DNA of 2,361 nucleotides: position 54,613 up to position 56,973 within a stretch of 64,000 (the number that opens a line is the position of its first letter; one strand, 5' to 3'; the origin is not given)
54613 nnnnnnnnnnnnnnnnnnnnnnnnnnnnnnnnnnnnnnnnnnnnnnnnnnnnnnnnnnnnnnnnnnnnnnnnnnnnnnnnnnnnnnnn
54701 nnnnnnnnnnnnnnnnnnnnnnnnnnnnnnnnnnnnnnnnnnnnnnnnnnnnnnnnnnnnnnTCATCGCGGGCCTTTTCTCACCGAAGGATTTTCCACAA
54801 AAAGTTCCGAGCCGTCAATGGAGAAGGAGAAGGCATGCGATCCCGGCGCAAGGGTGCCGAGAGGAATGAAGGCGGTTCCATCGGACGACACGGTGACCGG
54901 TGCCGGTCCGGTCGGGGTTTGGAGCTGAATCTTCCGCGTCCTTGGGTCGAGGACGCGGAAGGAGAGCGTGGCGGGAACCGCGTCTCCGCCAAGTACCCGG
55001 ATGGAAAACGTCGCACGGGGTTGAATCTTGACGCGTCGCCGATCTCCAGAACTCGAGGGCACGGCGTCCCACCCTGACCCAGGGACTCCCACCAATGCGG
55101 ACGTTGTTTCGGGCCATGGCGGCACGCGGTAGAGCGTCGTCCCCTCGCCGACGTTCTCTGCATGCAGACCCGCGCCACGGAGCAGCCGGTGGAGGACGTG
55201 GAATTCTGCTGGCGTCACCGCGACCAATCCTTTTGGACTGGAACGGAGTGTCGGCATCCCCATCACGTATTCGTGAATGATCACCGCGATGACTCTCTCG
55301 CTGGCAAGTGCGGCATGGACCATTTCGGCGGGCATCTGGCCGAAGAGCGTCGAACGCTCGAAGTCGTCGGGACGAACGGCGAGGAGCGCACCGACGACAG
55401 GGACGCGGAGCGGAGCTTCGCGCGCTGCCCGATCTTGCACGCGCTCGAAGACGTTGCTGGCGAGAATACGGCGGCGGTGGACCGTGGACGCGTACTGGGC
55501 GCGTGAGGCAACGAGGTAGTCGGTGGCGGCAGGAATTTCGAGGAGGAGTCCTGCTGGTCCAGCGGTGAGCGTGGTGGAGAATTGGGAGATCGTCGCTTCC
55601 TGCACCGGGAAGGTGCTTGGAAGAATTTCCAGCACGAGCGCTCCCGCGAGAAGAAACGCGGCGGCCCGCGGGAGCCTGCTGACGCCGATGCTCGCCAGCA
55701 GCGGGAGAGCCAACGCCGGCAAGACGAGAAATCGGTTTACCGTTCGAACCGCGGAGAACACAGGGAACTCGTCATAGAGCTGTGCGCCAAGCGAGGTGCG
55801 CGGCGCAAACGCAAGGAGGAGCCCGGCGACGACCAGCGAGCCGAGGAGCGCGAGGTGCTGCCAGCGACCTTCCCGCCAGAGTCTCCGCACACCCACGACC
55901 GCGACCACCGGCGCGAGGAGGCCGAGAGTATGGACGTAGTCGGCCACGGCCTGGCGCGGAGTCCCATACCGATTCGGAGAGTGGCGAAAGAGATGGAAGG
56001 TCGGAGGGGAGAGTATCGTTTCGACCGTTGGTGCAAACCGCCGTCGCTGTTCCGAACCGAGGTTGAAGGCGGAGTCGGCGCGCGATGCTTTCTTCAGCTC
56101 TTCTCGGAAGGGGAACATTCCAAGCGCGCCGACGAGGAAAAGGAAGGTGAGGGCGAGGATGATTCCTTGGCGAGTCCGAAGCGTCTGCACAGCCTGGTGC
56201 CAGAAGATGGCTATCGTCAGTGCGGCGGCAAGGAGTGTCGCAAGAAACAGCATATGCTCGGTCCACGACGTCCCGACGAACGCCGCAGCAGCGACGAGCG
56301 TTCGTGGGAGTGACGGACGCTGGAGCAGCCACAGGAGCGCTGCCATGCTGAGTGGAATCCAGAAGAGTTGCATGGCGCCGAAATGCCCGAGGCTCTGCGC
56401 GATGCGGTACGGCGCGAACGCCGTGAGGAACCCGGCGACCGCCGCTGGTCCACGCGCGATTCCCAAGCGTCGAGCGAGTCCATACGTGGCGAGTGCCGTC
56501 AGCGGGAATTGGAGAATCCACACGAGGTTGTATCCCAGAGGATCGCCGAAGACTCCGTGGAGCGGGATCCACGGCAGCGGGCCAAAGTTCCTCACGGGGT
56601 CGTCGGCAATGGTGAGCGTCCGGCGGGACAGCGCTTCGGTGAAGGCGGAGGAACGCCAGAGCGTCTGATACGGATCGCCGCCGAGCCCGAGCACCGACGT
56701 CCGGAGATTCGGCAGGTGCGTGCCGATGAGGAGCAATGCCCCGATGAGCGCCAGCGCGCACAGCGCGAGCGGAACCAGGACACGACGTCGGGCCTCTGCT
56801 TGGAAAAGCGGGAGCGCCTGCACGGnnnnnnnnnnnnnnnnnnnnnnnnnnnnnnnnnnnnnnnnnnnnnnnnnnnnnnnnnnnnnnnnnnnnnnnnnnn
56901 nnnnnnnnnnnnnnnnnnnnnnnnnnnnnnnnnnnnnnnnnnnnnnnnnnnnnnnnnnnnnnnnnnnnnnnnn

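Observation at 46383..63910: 17-kb envelope glycosylation locus: mreB-GT4-secA linkage, four coupled GT4 genes, and at least three tandem ArnT/PMT-like GT-C paralogs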

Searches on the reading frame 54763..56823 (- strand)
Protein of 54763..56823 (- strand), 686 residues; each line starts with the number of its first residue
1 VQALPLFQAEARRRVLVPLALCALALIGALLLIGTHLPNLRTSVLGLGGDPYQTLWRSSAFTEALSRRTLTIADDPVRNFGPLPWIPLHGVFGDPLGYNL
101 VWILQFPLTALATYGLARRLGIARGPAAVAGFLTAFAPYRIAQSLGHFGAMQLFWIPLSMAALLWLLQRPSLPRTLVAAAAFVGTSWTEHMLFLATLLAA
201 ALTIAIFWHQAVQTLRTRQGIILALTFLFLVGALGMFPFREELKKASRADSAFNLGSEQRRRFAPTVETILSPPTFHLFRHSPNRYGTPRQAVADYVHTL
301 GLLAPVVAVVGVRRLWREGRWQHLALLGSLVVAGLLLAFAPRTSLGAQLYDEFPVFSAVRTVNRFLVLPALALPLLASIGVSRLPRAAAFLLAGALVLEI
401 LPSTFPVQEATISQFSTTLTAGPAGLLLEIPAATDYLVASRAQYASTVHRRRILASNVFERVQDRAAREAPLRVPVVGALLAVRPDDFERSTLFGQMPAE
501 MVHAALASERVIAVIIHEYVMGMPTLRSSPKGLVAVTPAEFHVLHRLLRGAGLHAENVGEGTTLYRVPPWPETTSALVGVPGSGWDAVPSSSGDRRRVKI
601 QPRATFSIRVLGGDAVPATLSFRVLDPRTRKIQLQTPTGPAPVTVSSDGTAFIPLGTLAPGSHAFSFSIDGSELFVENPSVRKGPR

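Call 5: search_protein_families(library=pfam, proteins=[window:54763-56823:-], max_evalue=0.1)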
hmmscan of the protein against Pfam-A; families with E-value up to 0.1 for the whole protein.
window:54763-56823:- (686 aa): 0 families

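Call 11: search_protein_families(library=ncbifam, proteins=[window:54763-56823:-], max_evalue=0.01)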
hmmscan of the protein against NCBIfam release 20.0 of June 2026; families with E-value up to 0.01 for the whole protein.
window:54763-56823:- (686 aa): 0 families

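Call 15: search_solved_structures(query=window:54763-56823:-, max_evalue=10)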
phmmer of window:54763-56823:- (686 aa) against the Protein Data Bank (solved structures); distinct sequences matched with E-value up to 10: 0.

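Call 20: find_homologous_proteins(query=window:54763-56823:-, max_evalue=0.001)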
Query window:54763-56823:- (686 aa): 27 proteins with E <= 0.001 among 8000 candidates.
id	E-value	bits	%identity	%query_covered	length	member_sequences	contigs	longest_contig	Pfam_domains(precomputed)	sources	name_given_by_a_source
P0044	0.0e+0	1496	100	100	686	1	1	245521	-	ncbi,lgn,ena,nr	ncbi:MAG: hypothetical protein G01um101438_199 [Parcubacteria group bacterium Gr01-1014_38]|nr:MAG: 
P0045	2.3e-246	838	59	98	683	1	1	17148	-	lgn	-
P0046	4.3e-233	794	67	83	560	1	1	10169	-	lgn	-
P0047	1.0e-232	793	57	97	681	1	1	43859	-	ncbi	-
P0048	1.1e-194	667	68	67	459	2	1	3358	-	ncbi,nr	ncbi:MAG: hypothetical protein Q8R32_01095, partial [bacterium]|nr:hypothetical protein [bacterium]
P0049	7.6e-173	595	46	97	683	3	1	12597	-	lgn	-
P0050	1.2e-168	581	47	98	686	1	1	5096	-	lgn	-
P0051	1.5e-167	577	47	97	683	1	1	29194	-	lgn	-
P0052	9.2e-164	565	45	95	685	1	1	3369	-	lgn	-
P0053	1.4e-161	557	45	95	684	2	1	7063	-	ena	-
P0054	1.5e-157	544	44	94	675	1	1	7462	-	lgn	-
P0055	3.7e-154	533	45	94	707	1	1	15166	-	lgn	-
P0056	9.8e-149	515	44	95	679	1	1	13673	-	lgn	-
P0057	2.7e-141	490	42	94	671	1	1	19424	-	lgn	-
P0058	1.3e-139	485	43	98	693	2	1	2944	-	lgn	-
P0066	2.5e-7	48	27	55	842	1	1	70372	PF19510.6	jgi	-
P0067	5.7e-5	40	42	11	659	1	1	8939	PF19830.5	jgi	jgi:hypothetical protein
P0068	1.2e-4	39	26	40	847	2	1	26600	-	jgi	-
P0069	2.3e-4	38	29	38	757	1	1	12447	PF19830.5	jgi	jgi:hypothetical protein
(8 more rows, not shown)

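Call 31: find_encoding_contigs(protein=P0047, flank=10000, max_places=2)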
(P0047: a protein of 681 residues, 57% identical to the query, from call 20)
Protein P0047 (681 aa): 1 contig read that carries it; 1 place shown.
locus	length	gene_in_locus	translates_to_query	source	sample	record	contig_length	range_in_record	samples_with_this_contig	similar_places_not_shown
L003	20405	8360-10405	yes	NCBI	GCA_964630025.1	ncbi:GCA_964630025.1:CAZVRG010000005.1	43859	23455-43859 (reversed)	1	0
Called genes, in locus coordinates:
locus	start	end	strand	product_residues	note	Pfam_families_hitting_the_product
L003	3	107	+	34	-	?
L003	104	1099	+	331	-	PF04321:RmlD_sub_bind, PF01073:3Beta_HSD, PF01370:Epimerase, PF02719:Polysacc_synt_2 (weak), PF16363:GDP_Man_Dehyd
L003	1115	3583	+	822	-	-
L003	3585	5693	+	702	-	PF13231:PMT_2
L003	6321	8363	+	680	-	PF13231:PMT_2 (weak)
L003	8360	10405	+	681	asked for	-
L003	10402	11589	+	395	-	PF13439:Glyco_transf_4, PF13579:Glyco_trans_4_4, PF20706:GT4-conflict, PF00534:Glycos_transf_1, PF13692:Glyco_trans_1_4, PF13524:Glyco_trans_1_2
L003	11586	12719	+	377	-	PF13439:Glyco_transf_4, PF20706:GT4-conflict, PF00534:Glycos_transf_1, PF13692:Glyco_trans_1_4, PF13524:Glyco_trans_1_2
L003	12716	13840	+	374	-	PF13439:Glyco_transf_4, PF13579:Glyco_trans_4_4, PF20706:GT4-conflict, PF00534:Glycos_transf_1, PF13692:Glyco_trans_1_4, PF13524:Glyco_trans_1_2 (weak)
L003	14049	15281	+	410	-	PF13524:Glyco_trans_1_2 (faint), PF13439:Glyco_transf_4, PF13579:Glyco_trans_4_4, PF00534:Glycos_transf_1, PF13692:Glyco_trans_1_4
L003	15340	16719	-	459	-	PF08308:PEGA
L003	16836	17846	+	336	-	PF06723:MreB_Mbl, PF00022:Actin (faint), PF00012:HSP70, PF14450:FtsA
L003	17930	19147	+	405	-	-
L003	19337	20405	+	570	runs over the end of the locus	PF00562:RNA_pol_Rpb2_6, PF04997:RNA_pol_Rpb1_1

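Call 36: predict_structure(alignment_id=A2)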
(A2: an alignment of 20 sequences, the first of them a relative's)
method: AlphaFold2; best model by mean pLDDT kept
length: 686 residues; sequences in the alignment: 20
mean_pLDDT: 90.2   pTM: 0.87
mean pLDDT of the five models: 90.2, 88.0, 86.8, 86.4, 85.7
residues with pLDDT >= 90: 472; 70-90: 183; 50-70: 29; < 50: 2
segments of 3 or more residues with pLDDT < 50: none
pLDDT, mean of each block of 10 residues (from residue 1): 71 91 97 95 93 92 93 86 90 94 96 97 95 95 77 91 96 97 89 91 97 95 97 93 82 77 88 92 89 83 95 96 97 94 86 67 81 97 92 95 94 90 91 93 94 89 79 93 89 91 96 96 90 93 96 93 95 94 84 73 94 93 79 83 85 92 92 88 77
secondary structure, 60 per line:
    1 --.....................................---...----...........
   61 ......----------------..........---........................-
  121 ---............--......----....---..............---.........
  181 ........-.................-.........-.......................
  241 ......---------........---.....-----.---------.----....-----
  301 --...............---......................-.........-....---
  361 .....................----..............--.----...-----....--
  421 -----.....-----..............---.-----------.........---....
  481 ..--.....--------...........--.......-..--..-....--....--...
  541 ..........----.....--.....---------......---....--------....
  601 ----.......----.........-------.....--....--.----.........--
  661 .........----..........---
elements in order: H3-39 E43-45 H50-66 H83-92 H96-119 H124-135 H138-143 H148-151 H155-168 H172-188 H190-206 H208-216 H218-246 H256-263 H267-271 H303-317 H321-342 H344-352 H354-357 H361-381 H386-399 E407-409 H415-418 E426-430 H436-449 H465-473 H477-482 H485-489 H498-508 E511-517 E526-529 E532-535 H538-550 E555-559 E562-566 E576-581 E585-588 E597-600 E605-611 E616-624 E632-636 E639-642 E650-658 E661-669 E674-683

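Call 53: find_related_loci(query=A2, collection=genome_contigs, flank=10000)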
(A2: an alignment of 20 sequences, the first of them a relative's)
Query A2 (686 aa) in genome_contigs; peptide patterns used: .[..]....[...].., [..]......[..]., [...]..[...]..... (x = any residue, [..] = any of these).
101 stretches matched a pattern; 13 encode a relative of the query (tblastn E <= 1e-3); 13 distinct loci.
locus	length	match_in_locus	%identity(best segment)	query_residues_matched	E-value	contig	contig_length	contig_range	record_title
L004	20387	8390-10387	57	14-681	0e+0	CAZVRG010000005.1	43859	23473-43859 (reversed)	MAG TPA_asm: uncultured Candidatus Saccharibacteria bacterium isolate SRP178908_co1_39 genome assembly, contig: NODE_437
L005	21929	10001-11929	30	37-682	2e-81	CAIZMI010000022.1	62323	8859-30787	uncultured bacterium isolate Loc090907-8-6m_bin-405 genome assembly, contig: bin-405:22/64, whole genome shotgun sequenc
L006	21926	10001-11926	29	40-681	1e-78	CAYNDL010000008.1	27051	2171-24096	MAG TPA_asm: uncultured Candidatus Saccharibacteria bacterium isolate binchicken_co20_293 genome assembly, contig: NODE_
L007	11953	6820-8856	34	6-686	6e-93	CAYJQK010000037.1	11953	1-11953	MAG TPA_asm: uncultured Candidatus Saccharibacteria bacterium isolate ERP125453_co1_291 genome assembly, contig: NODE_60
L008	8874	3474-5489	28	21-680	1e-57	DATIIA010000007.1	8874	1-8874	MAG TPA_asm: Candidatus Andersenbacteria bacterium isolate SMAG_U15652 k141_322879, whole genome shotgun sequence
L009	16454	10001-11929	27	39-679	1e-52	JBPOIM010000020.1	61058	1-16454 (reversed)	MAG: Candidatus Anderseniibacteriota bacterium isolate MAG_1567 c_000000551338, whole genome shotgun sequence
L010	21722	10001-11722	27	26-588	2e-51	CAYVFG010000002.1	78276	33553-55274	MAG TPA_asm: uncultured Candidatus Saccharibacteria bacterium isolate SRP193066_co1_226 genome assembly, contig: NODE_35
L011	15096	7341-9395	26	26-682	7e-51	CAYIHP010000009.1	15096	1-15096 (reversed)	MAG TPA_asm: uncultured Candidatus Saccharibacteria bacterium isolate ERP119705_co21_154 genome assembly, contig: NODE_4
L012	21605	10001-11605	30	26-517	3e-50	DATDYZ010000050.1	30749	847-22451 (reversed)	MAG TPA_asm: Candidatus Andersenbacteria bacterium isolate SMAG_U8178 k141_1035685, whole genome shotgun sequence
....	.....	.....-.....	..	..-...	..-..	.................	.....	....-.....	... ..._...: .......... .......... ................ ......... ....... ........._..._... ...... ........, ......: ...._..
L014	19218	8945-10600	29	22-528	4e-49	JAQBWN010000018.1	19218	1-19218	MAG: bacterium isolate casp150-mb.232 NODE_7511_length_19218_cov_0.083634, whole genome shotgun sequence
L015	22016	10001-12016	27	21-635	4e-47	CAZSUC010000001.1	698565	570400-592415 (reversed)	MAG TPA_asm: uncultured Candidatus Saccharibacteria bacterium isolate SRP294416_co1_70 genome assembly, contig: NODE_1_l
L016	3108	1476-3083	25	10-496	9e-35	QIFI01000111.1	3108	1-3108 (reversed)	MAG: Candidatus Andersenbacteria bacterium isolate SZUA-179 Ga0063294_10065622, whole genome shotgun sequence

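Call 76: search_protein_families(library=pfam, proteins=[L012:15288-17513:-, L015:2219-3136:-, L015:4231-6102:-, L015:7244-8947:-, L015:16716-18056:-, L015:19374-20171:-, L015:20158-20811:-, L015:20808-21968:-, L015:9197-9919:-, L015:9974-12100:+], max_evalue=0.001)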
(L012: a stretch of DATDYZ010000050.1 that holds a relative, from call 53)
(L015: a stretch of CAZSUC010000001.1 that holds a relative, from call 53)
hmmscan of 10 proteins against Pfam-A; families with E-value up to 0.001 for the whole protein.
L012:15288-17513:- (741 aa): 1 family
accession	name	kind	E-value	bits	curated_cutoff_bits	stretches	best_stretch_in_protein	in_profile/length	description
PF09586.16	YfhO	-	1.4e-06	27.4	28.5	1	645-722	752-835/835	Bacterial membrane protein YfhO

L015:2219-3136:- (305 aa): 2 families
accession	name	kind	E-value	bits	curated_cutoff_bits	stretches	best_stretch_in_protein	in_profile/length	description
PF00535.33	Glycos_transf_2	-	2.3e-20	73.6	23.3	1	6-113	1-108/168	Glycosyl transferase family 2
PF13641.12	Glyco_tranf_2_3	-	1.6e-10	41.8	27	1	3-124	1-129/230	Glycosyltransferase like family 2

L015:4231-6102:- (623 aa): 5 families
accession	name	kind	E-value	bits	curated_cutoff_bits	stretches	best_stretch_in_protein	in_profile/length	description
PF00733.27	Asn_synthase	-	1.1e-96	325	21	1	245-620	4-354/354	Asparagine synthase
PF13537.11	GATase_7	-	2.6e-43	147.4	25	1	49-167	1-122/123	Glutamine amidotransferase domain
PF13522.11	GATase_6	-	1.3e-39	135.6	27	1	32-162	1-130/130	Glutamine amidotransferase domain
PF12481.13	DUF3700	-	4.9e-05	23.4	27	1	115-154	124-163/228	Aluminium induced protein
PF06508.19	QueC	-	0.0004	20.4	22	1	264-321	5-61/210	Queuosine biosynthesis protein QueC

L015:7244-8947:- (567 aa): 0 families

L015:16716-18056:- (446 aa): 1 family
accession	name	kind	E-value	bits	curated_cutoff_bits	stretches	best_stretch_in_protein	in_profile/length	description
PF01075.23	Glyco_transf_9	-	5.7e-31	108.1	22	1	168-404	3-229/247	Glycosyltransferase family 9 (heptosyltransferase)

L015:19374-20171:- (265 aa): 1 family
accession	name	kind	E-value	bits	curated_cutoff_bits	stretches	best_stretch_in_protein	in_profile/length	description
PF00535.33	Glycos_transf_2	-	2e-16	60.8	23.3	1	11-148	1-150/168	Glycosyl transferase family 2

L015:20158-20811:- (217 aa): 1 family
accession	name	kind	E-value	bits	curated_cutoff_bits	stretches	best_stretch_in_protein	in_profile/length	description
PF01522.26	Polysacc_deac_1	-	4.1e-15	56.3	23.1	1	3-117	6-117/124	Polysaccharide deacetylase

L015:20808-21968:- (386 aa): 2 families
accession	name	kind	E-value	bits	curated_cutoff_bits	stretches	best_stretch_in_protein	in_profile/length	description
PF04464.20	Glyphos_transf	-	2e-10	40.6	22.1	1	119-383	125-365/367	CDP-Glycerol:Poly(glycerophosphate) glycerophosphotransferase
PF02350.25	Epimerase_2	-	9.3e-06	25.2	30.6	1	128-300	122-284/347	UDP-N-acetylglucosamine 2-epimerase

L015:9197-9919:- (240 aa): 3 families
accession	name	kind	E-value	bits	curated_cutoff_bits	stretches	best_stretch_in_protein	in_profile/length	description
PF00535.33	Glycos_transf_2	-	1.6e-22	80.7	23.3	1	21-132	2-117/168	Glycosyl transferase family 2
PF13641.12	Glyco_tranf_2_3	-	0.00023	21.7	27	1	19-173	3-132/230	Glycosyltransferase like family 2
PF13704.12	Glyco_tranf_2_4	-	0.00088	20.2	27.5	0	27-103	2-81/98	Glycosyl transferase family 2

L015:9974-12100:+ (708 aa): 0 families

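Call 80: search_protein_representatives(alignment_id=A2)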
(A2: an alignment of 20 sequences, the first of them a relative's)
Query: 20 sequences, 684 profile positions. Proteins with E-value up to 0.001 (for the whole library): 6640; up to 1e-10: 2203; up to 1e-30: 164. The best 150 are listed.
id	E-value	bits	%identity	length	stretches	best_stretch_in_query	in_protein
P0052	0.0e+00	1013.5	-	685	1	6-683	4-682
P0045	6.9e-279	943.5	-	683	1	5-683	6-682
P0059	6.6e-276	933.7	-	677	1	7-681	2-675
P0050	3.4e-271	918.1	-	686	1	6-681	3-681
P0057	3.3e-268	908.2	-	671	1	15-681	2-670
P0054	4.0e-268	907.9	-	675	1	7-679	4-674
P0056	9.1e-268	906.8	-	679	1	7-683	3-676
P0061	2.0e-266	902.3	-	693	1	4-681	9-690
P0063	2.4e-248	842.6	-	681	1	2-681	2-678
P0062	1.6e-242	823.3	-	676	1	5-680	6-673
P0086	1.6e-191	654.8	-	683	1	5-682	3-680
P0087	4.0e-180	617.1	-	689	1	9-681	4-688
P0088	5.1e-175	600.2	-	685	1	14-682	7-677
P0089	4.1e-168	577.4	-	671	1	15-679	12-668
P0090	3.2e-161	554.7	-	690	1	6-681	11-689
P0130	2.7e-56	207.9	-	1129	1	15-679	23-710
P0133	3.8e-55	204.1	-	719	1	11-678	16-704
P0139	3.8e-52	194.2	-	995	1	9-669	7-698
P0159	2.8e-43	164.9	-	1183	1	85-667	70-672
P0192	6.4e-37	143.8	-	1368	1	13-669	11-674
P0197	5.2e-36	140.8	-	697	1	12-674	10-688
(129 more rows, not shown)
